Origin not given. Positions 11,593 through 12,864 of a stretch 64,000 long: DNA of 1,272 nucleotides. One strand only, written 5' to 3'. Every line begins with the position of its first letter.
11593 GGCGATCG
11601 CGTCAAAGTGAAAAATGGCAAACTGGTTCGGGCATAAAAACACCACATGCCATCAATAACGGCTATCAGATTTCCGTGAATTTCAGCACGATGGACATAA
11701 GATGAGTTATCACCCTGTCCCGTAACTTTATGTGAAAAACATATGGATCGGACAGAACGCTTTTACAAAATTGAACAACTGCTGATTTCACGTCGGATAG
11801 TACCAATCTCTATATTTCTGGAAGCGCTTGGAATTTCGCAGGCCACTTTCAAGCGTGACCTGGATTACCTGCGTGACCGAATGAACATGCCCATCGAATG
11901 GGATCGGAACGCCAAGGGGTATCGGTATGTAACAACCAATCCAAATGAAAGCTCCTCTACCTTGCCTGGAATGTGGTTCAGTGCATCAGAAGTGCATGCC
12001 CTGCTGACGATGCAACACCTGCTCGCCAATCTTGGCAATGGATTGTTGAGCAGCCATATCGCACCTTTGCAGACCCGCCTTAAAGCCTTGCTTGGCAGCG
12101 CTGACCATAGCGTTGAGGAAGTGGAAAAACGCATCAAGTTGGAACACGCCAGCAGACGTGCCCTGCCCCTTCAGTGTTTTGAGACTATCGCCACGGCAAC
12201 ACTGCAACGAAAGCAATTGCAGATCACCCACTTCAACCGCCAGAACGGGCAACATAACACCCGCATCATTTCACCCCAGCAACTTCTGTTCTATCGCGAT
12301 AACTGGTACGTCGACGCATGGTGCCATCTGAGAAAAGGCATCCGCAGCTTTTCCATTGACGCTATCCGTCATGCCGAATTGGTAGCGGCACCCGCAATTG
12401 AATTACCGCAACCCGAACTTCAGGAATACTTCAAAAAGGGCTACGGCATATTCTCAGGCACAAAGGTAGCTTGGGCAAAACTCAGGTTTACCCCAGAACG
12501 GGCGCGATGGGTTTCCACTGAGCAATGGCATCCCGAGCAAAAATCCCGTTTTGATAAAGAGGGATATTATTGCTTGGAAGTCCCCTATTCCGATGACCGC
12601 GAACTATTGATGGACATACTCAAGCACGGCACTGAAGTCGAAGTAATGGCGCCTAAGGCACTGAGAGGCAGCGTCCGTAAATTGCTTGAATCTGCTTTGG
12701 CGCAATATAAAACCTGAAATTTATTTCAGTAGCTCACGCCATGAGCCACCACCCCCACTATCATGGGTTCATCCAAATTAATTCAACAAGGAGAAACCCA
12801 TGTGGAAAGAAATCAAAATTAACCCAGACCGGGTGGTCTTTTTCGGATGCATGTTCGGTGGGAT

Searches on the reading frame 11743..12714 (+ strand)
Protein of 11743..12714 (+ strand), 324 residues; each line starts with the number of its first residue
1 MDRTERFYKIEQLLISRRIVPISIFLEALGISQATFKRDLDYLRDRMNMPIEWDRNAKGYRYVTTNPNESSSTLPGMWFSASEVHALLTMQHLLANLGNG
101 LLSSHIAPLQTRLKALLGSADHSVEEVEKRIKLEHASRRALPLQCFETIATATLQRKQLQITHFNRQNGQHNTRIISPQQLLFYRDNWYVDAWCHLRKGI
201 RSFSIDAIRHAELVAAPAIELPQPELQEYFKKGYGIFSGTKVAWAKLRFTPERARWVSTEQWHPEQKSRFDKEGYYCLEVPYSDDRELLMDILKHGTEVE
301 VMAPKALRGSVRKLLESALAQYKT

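Call 65: search_protein_families(library=padloc, proteins=[window:11743-12714:+], max_evalue=0.01)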
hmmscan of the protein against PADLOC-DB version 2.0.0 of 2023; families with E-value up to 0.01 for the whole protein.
window:11743-12714:+ (324 aa): 7 families
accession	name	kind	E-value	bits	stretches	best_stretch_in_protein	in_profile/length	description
PDLC01457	WYL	-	1.4e-37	127.5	1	3-306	2-228/229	"CAS-I,CAS-II,CAS-III,CAS-IV,CAS-V,CAS-VI; associated_signaling"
PDLC01652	WYL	-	1.9e-32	110.8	1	142-319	16-162/162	"CAS-I,CAS-II,CAS-III,CAS-IV,CAS-V,CAS-VI; associated_signaling"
PDLC01766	Cas3c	-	2.7e-18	63.6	1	3-313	6-307/1009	-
PDLC03787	RTasWYL-YodC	-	1.7e-07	28.8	1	144-214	276-350/354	DRT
PDLC01484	WYL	-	0.00063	17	1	267-323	382-437/437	"CAS-I,CAS-II,CAS-III,CAS-IV,CAS-V,CAS-VI; associated_signaling"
PDLC01510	WYL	-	0.00063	17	1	267-323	382-437/437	"CAS-I,CAS-II,CAS-III,CAS-IV,CAS-V,CAS-VI; associated_signaling"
PDLC01046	WYL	-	0.0033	14.6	1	268-323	380-434/435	HTH-WYL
